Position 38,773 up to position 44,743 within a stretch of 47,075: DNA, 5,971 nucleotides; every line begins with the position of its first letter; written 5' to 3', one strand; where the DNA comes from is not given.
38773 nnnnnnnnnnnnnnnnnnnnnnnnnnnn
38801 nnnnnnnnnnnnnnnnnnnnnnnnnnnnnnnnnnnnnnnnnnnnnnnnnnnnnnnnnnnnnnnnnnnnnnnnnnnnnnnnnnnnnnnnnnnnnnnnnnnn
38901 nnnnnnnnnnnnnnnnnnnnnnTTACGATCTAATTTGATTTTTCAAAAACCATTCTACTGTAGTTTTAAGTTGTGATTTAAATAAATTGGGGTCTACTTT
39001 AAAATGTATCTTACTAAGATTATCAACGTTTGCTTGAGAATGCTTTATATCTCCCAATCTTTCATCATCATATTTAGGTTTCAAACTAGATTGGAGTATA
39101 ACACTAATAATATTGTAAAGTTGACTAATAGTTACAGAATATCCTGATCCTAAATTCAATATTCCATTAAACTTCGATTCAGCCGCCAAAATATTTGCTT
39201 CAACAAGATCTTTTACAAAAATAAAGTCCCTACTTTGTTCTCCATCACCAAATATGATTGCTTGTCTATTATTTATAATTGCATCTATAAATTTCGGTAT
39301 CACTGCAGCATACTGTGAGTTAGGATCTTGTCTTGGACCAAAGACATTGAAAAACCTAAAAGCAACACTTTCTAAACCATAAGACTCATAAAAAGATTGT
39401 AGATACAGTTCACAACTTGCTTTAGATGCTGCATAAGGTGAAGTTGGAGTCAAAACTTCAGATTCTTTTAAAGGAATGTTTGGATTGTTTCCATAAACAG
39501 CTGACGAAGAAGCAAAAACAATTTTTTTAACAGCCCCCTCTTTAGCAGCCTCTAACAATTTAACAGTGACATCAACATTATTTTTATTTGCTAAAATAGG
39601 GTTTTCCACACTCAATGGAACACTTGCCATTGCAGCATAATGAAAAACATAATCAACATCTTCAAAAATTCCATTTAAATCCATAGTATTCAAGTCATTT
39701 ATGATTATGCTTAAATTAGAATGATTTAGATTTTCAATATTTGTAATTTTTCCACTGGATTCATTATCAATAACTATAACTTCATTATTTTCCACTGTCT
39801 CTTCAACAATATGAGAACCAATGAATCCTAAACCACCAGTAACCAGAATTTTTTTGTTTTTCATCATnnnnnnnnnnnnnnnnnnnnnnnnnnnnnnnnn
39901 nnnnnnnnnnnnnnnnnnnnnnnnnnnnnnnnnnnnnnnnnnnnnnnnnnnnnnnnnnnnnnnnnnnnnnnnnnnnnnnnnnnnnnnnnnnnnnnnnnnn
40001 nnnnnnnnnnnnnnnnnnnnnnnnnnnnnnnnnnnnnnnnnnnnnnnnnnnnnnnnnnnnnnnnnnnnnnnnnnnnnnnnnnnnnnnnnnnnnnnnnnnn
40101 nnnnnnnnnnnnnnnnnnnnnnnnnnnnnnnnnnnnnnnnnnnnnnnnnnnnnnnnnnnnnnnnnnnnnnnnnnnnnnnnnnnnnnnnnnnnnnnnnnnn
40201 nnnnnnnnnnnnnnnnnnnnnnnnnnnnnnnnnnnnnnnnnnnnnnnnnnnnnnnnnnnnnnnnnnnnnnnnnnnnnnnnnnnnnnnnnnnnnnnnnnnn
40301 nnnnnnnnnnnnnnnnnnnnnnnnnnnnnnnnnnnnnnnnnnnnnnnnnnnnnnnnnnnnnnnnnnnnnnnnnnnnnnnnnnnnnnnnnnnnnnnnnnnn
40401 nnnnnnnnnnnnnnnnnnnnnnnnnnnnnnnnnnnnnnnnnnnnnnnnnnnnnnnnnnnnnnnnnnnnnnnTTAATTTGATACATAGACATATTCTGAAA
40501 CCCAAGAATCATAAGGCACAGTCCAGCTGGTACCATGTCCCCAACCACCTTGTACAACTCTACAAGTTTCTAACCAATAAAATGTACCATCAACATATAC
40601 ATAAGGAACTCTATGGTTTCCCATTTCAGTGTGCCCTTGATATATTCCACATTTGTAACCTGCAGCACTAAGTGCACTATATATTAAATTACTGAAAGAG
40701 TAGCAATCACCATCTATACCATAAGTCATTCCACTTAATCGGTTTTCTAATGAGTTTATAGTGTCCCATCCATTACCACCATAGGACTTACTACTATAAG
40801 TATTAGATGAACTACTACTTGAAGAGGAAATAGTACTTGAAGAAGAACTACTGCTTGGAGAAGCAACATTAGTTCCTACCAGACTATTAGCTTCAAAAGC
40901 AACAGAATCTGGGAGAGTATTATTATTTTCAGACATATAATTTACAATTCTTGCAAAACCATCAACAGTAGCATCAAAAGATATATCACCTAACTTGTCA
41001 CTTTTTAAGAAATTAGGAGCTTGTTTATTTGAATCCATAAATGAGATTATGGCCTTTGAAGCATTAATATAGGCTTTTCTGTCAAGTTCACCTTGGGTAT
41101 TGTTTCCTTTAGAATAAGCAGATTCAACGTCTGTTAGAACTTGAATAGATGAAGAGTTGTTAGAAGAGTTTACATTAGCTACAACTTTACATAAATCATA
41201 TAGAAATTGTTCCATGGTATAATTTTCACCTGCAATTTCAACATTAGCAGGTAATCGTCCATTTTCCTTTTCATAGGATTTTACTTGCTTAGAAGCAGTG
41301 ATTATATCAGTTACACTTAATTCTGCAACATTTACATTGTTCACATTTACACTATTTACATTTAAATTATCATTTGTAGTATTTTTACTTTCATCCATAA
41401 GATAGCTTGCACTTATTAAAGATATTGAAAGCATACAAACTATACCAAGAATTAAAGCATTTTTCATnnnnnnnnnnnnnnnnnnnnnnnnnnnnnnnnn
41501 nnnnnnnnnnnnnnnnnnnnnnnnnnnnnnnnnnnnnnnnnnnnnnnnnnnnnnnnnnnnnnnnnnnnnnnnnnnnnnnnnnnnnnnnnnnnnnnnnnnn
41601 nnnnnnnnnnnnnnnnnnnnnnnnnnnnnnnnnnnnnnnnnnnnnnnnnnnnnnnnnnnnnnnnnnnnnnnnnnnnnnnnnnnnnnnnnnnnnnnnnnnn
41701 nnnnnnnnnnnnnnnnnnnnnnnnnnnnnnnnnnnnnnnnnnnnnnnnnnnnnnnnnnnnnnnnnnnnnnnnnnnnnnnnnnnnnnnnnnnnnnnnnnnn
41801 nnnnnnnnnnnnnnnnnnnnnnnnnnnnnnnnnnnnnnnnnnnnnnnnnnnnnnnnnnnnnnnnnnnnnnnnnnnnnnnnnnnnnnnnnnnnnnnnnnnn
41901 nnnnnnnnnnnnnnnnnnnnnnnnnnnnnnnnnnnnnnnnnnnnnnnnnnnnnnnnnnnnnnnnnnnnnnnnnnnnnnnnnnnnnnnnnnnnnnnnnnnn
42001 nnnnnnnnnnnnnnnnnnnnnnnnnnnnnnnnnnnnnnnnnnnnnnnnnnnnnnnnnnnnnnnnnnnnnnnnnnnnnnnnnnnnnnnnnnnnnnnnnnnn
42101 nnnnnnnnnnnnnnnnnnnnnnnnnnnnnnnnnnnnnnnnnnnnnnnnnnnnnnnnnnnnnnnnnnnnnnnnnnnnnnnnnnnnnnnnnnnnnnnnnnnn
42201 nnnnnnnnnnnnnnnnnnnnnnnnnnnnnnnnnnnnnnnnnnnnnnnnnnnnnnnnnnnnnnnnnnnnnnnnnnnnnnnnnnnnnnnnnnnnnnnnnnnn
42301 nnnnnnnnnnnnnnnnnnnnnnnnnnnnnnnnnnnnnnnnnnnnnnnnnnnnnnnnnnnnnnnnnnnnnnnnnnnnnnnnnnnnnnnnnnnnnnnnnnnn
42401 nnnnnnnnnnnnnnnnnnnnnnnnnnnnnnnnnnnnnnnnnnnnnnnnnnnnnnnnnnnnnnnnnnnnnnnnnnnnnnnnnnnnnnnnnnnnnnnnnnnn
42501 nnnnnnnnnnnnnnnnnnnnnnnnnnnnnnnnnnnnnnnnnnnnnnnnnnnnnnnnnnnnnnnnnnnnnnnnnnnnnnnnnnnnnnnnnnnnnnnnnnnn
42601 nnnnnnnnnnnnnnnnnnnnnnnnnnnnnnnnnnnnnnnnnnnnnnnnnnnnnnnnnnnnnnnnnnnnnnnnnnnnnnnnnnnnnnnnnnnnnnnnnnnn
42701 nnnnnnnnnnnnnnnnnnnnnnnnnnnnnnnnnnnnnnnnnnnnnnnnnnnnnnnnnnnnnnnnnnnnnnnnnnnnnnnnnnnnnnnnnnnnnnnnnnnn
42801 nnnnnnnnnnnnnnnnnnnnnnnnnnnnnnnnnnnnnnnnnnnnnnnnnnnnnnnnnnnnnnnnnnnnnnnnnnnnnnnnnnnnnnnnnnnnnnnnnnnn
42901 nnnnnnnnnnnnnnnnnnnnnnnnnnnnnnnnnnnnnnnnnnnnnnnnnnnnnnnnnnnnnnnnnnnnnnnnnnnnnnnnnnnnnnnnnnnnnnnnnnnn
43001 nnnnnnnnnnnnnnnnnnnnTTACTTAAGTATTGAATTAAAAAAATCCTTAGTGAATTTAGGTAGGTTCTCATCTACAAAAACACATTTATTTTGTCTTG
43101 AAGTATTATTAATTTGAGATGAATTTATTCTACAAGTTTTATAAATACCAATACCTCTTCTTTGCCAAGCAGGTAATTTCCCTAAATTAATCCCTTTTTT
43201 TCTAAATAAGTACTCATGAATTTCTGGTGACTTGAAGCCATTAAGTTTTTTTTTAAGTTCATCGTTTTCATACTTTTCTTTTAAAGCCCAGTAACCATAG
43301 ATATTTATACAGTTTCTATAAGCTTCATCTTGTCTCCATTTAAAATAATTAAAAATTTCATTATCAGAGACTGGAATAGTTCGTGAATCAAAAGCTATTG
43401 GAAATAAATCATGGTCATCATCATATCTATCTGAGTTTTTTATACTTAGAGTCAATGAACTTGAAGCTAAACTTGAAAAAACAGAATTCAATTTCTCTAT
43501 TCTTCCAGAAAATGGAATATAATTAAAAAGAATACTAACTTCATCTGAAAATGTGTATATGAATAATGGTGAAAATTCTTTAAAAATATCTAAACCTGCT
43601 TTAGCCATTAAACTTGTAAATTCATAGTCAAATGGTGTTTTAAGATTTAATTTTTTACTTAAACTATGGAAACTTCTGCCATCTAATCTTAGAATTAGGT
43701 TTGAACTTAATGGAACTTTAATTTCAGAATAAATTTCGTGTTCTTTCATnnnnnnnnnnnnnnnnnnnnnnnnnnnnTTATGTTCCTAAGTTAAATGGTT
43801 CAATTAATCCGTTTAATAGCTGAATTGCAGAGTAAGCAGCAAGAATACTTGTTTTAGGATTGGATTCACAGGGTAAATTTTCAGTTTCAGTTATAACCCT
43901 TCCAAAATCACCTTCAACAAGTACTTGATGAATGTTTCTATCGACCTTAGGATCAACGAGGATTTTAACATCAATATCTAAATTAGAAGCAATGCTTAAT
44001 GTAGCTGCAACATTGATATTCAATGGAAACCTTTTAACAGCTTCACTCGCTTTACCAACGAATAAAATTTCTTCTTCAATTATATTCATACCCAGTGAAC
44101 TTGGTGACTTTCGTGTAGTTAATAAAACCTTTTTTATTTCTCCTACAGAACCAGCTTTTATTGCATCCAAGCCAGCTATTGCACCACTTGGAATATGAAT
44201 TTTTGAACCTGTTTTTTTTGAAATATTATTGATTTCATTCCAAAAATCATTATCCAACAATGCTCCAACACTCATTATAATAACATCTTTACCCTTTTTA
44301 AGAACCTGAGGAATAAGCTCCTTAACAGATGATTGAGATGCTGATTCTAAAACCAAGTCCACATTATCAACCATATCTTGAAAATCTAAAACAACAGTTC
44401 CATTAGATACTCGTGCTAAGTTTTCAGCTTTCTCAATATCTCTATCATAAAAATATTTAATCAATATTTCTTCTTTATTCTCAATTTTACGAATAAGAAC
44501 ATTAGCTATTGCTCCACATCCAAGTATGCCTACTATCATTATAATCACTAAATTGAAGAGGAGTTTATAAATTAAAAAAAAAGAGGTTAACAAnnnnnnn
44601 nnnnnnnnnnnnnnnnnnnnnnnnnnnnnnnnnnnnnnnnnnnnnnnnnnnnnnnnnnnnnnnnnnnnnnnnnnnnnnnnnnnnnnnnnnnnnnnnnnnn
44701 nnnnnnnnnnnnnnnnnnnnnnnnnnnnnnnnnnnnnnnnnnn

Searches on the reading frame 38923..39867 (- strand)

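Call 41: search_protein_families(library=pfam, proteins=[window:38923-39867:-])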
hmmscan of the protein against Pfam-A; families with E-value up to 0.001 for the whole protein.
window:38923-39867:- (314 aa): 8 families
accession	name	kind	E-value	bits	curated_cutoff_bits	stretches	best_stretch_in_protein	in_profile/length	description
PF01370.27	Epimerase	-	2.2e-56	191.4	20.9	1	7-240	1-240/240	NAD dependent epimerase/dehydratase family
PF16363.11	GDP_Man_Dehyd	-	1.3e-51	176.4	27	1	8-296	1-298/332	GDP-mannose 4,6 dehydratase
PF01073.25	3Beta_HSD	-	9.4e-22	77.8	22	1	8-230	1-230/280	3-beta hydroxysteroid dehydrogenase/isomerase family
PF02719.21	Polysacc_synt_2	-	7.4e-20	71.7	20.2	1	7-254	1-243/293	Polysaccharide biosynthesis protein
PF07993.18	NAD_binding_4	-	4.2e-10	39.7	20.1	1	59-193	77-225/258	Male sterility protein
PF04321.23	RmlD_sub_bind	-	4.2e-09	36.3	27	1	6-178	2-154/287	RmlD substrate binding domain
PF13460.12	NAD_binding_10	-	3.2e-08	34.1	27.2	1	11-157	1-132/184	NAD(P)H-binding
PF05368.20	NmrA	-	1.6e-06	28.4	27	1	4-124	2-111/298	NmrA-like family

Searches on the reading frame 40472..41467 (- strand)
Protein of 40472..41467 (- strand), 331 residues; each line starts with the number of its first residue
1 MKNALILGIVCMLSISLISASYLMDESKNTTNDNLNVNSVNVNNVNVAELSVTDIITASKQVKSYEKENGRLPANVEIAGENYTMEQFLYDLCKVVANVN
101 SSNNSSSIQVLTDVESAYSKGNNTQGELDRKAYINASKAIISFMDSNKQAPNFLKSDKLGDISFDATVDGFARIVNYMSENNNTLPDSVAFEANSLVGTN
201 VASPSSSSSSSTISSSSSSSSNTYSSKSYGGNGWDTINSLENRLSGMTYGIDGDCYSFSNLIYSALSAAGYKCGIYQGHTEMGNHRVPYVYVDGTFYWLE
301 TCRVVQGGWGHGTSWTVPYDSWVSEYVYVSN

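Call 41: search_protein_families(library=pfam, proteins=[window:40472-41467:-])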
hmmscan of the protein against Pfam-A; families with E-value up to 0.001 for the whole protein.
window:40472-41467:- (331 aa): 1 family
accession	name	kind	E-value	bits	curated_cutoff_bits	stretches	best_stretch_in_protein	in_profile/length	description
PF09373.15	PMBR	-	4.6e-11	42.7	24.9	0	160-182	3-25/33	Pseudomurein-binding repeat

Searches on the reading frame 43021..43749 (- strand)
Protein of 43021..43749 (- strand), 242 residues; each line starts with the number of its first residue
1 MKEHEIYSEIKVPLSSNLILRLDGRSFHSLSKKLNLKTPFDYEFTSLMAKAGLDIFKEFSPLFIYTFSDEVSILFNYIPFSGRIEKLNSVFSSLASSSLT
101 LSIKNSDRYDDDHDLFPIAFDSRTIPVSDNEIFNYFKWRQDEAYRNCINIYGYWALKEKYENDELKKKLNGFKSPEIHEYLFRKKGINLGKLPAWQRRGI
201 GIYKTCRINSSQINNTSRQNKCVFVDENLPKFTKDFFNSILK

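Call 41: search_protein_families(library=pfam, proteins=[window:43021-43749:-])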
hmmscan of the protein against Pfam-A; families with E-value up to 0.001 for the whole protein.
window:43021-43749:- (242 aa): 2 families
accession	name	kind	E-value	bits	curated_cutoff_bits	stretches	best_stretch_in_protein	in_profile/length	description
PF04446.17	Thg1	-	3e-27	95.6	29.2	1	1-127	4-129/130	tRNAHis guanylyltransferase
PF14413.11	Thg1C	-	1e-07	32.6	26.3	1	131-212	2-85/116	Thg1 C terminal domain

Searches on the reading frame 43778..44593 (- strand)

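Call 41: search_protein_families(library=pfam, proteins=[window:43778-44593:-])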
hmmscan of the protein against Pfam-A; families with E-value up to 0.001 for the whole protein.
window:43778-44593:- (271 aa): 5 families
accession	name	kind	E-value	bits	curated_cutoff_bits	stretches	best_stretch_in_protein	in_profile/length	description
PF01958.23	Asp_DH_C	-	3.2e-29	101.4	27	1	173-257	3-89/89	Aspartate dehydrogenase, C-terminal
PF03447.22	NAD_binding_3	-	7.5e-23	81.9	24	1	25-135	1-116/116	Homoserine dehydrogenase, NAD binding domain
PF01408.29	GFO_IDH_MocA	-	8e-07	30.2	24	1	21-106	3-91/120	Oxidoreductase family, NAD-binding Rossmann fold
PF01118.30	Semialdhyde_dh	-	1.3e-05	26.1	26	1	21-108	2-97/121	Semialdehyde dehydrogenase, NAD binding domain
PF03807.23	F420_oxidored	-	1.8e-05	25.7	21.6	1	21-109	2-91/94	NADP oxidoreductase coenzyme F420-dependent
